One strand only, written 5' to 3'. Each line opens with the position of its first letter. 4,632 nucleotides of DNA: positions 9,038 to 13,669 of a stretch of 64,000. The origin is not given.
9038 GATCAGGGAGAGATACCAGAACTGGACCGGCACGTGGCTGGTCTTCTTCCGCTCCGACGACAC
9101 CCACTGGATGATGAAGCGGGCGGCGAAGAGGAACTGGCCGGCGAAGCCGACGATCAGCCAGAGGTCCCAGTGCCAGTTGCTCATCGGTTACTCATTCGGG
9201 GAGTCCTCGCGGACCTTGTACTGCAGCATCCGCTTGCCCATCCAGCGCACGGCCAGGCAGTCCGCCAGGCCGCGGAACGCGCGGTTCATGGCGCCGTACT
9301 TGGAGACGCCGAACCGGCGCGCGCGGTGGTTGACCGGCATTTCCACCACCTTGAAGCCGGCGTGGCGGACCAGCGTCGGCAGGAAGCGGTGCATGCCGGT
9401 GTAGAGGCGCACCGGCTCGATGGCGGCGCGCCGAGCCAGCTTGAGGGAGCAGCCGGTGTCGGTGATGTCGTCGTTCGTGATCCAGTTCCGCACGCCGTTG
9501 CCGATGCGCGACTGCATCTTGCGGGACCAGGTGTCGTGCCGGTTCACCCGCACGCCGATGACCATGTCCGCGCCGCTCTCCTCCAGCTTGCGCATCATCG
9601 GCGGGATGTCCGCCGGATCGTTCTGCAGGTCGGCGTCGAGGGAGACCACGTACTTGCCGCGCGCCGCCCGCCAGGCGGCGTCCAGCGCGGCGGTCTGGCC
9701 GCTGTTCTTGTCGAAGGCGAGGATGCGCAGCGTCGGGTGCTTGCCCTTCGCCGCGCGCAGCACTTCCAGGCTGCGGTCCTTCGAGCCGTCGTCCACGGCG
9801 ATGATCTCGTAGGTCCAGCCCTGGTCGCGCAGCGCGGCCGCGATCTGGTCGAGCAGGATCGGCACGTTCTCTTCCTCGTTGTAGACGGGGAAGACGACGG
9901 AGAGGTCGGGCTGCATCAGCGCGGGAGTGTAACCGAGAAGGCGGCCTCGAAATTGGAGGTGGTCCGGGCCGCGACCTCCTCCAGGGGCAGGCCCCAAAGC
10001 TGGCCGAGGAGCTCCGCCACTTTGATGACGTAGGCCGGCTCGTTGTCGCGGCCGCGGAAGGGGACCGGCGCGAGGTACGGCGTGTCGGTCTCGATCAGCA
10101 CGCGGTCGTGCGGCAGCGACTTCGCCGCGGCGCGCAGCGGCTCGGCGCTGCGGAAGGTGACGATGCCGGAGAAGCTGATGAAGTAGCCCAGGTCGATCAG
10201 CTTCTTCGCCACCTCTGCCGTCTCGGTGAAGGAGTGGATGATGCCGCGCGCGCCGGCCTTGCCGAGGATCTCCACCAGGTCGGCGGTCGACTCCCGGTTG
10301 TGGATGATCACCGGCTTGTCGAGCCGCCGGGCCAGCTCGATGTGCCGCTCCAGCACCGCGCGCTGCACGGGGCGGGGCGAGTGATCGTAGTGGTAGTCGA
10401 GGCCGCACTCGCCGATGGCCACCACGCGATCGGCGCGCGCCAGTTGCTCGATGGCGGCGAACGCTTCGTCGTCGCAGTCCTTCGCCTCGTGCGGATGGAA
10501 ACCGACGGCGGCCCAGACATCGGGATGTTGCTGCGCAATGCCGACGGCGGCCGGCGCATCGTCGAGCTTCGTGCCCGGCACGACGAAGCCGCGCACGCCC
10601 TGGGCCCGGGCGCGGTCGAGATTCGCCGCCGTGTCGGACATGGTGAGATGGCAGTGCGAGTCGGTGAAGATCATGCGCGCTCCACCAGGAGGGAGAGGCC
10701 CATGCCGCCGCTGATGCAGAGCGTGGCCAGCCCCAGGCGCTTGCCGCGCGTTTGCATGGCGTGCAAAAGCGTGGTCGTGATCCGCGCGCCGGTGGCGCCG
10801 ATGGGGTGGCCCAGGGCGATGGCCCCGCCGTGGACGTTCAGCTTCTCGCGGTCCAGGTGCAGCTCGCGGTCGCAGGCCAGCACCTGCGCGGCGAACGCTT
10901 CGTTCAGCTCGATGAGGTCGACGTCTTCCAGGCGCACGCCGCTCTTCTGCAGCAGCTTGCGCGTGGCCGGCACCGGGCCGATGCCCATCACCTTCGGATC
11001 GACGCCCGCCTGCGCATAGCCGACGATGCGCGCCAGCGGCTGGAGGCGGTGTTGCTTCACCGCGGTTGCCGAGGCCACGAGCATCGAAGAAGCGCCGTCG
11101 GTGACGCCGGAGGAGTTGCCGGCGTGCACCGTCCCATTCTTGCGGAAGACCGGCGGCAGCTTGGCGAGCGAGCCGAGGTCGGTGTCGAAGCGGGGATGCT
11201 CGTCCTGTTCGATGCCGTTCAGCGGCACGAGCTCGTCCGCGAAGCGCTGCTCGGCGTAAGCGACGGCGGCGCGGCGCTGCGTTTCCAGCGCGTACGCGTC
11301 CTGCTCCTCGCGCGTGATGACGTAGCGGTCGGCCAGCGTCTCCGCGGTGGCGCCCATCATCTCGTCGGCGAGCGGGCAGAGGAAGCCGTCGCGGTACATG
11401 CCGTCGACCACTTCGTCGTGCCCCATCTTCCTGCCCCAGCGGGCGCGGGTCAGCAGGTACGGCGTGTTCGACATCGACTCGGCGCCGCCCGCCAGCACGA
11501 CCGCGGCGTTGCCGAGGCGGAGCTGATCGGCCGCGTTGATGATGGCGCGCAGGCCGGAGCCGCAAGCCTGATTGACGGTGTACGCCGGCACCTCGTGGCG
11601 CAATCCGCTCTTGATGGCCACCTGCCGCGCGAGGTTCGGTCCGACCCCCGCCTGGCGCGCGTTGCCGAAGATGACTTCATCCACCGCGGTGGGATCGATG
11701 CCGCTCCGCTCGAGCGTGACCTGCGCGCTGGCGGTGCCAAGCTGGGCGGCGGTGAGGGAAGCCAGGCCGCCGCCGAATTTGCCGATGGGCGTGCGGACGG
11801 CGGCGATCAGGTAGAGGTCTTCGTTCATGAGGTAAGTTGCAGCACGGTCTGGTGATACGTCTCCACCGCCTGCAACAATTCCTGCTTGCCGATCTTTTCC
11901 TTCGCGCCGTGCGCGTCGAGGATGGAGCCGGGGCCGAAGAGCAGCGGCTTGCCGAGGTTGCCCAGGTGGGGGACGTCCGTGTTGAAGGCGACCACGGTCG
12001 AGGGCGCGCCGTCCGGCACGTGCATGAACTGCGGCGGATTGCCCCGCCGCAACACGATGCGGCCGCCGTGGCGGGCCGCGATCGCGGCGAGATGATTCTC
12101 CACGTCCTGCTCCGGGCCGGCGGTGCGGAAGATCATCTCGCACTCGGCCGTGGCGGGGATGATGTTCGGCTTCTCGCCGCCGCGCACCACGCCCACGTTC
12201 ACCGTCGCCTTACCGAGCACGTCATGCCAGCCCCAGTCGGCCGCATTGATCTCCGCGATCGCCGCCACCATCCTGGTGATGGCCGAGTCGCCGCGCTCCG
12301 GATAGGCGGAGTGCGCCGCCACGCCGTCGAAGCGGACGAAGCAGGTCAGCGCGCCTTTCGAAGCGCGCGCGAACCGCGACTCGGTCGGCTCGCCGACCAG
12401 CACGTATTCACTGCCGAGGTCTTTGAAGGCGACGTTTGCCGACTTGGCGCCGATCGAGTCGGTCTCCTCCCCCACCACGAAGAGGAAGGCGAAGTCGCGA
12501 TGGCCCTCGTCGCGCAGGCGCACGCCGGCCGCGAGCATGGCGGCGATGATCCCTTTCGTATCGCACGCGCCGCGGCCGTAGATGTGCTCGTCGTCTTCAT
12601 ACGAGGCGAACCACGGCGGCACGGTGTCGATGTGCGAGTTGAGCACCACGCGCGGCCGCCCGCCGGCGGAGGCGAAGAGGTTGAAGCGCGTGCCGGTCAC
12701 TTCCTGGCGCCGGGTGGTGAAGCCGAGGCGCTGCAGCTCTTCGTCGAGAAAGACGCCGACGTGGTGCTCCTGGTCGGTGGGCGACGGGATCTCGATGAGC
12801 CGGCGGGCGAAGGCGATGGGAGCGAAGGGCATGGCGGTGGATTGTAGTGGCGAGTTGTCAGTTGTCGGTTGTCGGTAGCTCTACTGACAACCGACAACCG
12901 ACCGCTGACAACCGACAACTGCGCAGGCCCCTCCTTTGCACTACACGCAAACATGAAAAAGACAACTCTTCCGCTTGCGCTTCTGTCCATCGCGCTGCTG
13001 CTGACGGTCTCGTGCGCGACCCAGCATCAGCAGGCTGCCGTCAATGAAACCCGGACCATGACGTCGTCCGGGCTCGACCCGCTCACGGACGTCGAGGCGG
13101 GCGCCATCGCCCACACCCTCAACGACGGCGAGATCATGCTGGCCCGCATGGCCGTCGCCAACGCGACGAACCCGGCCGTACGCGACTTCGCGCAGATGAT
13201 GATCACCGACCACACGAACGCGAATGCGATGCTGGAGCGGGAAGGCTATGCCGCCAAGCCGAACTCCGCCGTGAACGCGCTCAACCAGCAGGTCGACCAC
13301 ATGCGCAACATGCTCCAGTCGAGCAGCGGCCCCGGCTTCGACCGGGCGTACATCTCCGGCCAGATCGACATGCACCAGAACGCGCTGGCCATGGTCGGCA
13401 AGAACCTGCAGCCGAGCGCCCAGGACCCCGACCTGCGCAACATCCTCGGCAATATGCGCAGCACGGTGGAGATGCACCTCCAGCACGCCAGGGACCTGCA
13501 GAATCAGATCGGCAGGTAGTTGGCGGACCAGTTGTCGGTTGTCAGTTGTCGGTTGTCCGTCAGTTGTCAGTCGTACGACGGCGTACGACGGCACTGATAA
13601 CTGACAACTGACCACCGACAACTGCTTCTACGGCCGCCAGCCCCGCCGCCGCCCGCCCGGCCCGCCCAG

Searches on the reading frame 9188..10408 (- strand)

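Call 11: search_protein_families(library=pfam, proteins=[window:9188-10408:-], max_evalue=0.01)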
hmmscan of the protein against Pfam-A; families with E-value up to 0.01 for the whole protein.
window:9188-10408:- (406 aa): 5 families
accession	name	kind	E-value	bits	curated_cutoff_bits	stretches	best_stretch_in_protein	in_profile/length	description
PF00535.33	Glycos_transf_2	-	5.9e-31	108.1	23.3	1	170-330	1-164/168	Glycosyl transferase family 2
PF13641.12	Glyco_tranf_2_3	-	6.9e-05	23.4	27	1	167-284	1-120/230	Glycosyltransferase like family 2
PF13506.12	Glyco_transf_21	-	0.00067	19.6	21.7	1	241-315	21-96/174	Glycosyl transferase family 21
PF13704.12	Glyco_tranf_2_4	-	0.0042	18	27.5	0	185-260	6-81/98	Glycosyl transferase family 2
PF10111.15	Glyco_tranf_2_2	-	0.0059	16.6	27.3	0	170-261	1-92/276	Glycosyltransferase like family 2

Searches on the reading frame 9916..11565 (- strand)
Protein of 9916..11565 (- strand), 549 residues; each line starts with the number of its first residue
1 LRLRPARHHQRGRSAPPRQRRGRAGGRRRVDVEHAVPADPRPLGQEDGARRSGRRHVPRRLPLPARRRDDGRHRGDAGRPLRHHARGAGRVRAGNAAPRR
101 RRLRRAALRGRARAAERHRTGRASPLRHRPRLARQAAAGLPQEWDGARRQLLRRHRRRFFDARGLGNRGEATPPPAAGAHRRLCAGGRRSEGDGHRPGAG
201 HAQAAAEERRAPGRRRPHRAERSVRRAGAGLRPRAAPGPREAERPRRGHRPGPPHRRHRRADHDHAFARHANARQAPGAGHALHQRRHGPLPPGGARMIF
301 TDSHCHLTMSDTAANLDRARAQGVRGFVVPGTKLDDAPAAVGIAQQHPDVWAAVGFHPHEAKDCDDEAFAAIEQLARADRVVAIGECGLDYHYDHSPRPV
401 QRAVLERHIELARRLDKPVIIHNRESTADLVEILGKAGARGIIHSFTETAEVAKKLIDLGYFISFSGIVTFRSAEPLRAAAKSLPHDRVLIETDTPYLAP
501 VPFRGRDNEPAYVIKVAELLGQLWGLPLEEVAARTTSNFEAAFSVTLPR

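Call 11: search_protein_families(library=pfam, proteins=[window:9916-11565:-], max_evalue=0.01)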
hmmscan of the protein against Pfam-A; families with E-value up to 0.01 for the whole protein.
window:9916-11565:- (549 aa): 2 families
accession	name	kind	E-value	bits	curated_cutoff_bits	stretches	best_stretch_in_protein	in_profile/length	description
PF01026.27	TatD_DNase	-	3.2e-82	276.2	27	1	301-544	1-253/253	TatD related DNase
PF01979.26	Amidohydro_1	-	0.0043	16.8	25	0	367-474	96-206/345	Amidohydrolase family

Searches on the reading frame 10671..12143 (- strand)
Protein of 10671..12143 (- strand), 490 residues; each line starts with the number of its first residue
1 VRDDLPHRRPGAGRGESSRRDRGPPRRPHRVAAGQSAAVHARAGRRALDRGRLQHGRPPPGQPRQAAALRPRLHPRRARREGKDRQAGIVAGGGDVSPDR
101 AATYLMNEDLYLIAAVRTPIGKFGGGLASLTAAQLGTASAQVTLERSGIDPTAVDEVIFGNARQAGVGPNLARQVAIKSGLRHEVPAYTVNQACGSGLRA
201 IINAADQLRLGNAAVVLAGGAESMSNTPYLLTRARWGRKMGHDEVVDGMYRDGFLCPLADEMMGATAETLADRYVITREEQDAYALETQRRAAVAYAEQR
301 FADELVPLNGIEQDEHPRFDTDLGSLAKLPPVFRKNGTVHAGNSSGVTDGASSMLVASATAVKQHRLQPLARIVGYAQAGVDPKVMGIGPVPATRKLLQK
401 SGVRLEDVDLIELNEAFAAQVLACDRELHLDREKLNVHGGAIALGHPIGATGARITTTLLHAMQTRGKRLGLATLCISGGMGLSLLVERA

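Call 11: search_protein_families(library=pfam, proteins=[window:10671-12143:-], max_evalue=0.01)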
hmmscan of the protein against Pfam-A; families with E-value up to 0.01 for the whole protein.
window:10671-12143:- (490 aa): 3 families
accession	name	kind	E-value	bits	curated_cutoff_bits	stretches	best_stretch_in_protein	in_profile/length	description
PF00108.29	Thiolase_N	-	3.6e-79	266.3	26.4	1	111-359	2-259/260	Thiolase, N-terminal domain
PF02803.24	Thiolase_C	-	2.4e-51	172.9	27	1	367-489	1-123/123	Thiolase, C-terminal domain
PF00109.32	ketoacyl-synt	-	1.2e-06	28.7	20.8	1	175-227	157-207/252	Beta-ketoacyl synthase, N-terminal domain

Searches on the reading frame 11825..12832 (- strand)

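Call 11: search_protein_families(library=pfam, proteins=[window:11825-12832:-], max_evalue=0.01)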
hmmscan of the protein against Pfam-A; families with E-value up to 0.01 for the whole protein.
window:11825-12832:- (335 aa): 3 families
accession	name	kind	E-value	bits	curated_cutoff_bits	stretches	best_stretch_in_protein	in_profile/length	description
PF07687.19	M20_dimer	-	7.2e-22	77.8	21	1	157-254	2-98/107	Peptidase dimerisation domain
PF01546.33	Peptidase_M20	-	1.4e-20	74.5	24.6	1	63-331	1-205/206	Peptidase family M20/M25/M40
PF04389.22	Peptidase_M28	-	7.2e-05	23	21.3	1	60-131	13-75/193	Peptidase family M28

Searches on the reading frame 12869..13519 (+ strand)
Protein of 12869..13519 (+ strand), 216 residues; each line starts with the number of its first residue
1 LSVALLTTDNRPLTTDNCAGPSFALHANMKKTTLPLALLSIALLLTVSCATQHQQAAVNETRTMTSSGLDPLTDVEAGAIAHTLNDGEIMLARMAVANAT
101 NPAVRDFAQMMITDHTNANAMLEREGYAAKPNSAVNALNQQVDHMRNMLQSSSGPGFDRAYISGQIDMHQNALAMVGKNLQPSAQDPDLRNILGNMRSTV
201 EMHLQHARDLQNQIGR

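Call 11: search_protein_families(library=pfam, proteins=[window:12869-13519:+], max_evalue=0.01)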
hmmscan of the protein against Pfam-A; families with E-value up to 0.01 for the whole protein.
window:12869-13519:+ (216 aa): 2 families
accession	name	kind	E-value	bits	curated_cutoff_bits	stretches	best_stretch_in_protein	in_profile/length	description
PF13628.12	DUF4142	-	8.2e-30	104.3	27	1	76-210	5-138/138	Domain of unknown function (DUF4142)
PF03713.19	DUF305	-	2.8e-08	34.4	27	1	146-205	87-145/151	Domain of unknown function (DUF305)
